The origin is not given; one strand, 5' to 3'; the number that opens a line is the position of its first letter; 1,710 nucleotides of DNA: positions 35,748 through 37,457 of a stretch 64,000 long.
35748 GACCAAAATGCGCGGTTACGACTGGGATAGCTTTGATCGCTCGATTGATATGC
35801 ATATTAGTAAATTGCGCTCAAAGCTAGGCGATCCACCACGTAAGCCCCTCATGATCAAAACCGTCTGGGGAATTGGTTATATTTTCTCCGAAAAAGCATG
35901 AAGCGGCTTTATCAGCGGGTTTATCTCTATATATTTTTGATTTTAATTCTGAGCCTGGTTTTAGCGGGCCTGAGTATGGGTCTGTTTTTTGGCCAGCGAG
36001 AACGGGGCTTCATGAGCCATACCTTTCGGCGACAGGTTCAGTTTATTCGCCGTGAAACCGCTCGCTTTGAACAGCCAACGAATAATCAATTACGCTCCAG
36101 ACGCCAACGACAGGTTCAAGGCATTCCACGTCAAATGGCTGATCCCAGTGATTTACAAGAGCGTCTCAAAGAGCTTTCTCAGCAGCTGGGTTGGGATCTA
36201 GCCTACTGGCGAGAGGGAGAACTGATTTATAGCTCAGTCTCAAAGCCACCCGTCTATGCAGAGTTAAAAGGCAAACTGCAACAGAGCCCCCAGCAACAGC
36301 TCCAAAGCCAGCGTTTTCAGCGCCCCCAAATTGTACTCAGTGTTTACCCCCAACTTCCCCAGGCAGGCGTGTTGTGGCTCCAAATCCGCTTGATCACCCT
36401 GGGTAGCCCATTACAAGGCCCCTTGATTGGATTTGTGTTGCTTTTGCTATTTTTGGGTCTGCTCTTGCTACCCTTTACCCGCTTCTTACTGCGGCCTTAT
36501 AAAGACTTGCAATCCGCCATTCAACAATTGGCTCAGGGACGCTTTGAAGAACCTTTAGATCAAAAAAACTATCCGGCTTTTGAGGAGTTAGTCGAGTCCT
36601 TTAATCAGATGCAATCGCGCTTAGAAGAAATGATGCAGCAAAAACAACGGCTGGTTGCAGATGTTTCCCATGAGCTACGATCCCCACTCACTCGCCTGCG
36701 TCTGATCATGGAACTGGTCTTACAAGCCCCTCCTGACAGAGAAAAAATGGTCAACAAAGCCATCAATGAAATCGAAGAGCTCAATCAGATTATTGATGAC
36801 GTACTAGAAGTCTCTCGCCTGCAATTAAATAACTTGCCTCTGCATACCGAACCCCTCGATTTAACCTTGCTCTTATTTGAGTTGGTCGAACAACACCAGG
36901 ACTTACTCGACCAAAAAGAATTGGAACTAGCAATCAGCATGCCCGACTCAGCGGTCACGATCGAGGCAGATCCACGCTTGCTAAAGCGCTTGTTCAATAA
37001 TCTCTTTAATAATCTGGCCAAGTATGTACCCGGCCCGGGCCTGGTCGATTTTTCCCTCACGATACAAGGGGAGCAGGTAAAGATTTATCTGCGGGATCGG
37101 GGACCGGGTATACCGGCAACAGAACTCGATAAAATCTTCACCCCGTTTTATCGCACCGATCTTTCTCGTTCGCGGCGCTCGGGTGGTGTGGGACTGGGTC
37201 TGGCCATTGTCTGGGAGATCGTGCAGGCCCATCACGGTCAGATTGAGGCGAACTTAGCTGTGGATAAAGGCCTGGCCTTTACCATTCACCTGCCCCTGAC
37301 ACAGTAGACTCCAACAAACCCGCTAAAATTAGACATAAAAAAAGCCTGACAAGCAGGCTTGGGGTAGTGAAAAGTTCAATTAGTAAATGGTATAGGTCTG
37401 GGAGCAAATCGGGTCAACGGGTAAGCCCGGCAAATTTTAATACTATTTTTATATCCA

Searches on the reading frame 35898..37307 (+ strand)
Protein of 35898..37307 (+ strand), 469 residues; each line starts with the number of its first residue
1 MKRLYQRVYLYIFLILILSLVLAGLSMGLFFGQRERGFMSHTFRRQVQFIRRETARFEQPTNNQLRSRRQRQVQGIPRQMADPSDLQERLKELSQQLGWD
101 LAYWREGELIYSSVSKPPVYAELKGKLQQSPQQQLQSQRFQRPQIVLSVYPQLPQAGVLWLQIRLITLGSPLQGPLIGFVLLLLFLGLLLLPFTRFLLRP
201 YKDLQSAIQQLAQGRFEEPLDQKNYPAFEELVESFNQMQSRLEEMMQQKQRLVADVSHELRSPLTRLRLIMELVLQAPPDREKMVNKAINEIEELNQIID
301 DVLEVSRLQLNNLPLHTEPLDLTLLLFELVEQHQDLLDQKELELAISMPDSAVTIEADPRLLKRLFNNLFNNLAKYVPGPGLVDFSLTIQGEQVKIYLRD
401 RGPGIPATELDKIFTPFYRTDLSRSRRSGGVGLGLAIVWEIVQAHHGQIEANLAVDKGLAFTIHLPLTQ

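Call 44: search_protein_families(library=pfam, proteins=[window:35898-37307:+], max_evalue=0.00001)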
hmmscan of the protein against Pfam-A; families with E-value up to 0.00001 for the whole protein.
window:35898-37307:+ (469 aa): 3 families
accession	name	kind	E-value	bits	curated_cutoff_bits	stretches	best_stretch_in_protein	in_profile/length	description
PF02518.31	HATPase_c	-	3.3e-23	82.7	26.4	1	358-468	2-110/111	Histidine kinase-, DNA gyrase B-, and HSP90-like ATPase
PF00512.31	HisKA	-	2.2e-14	53.7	26.9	1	248-309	1-64/66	His Kinase A (phospho-acceptor) domain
PF00672.30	HAMP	-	4.1e-06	27.5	25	0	194-244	3-53/53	HAMP domain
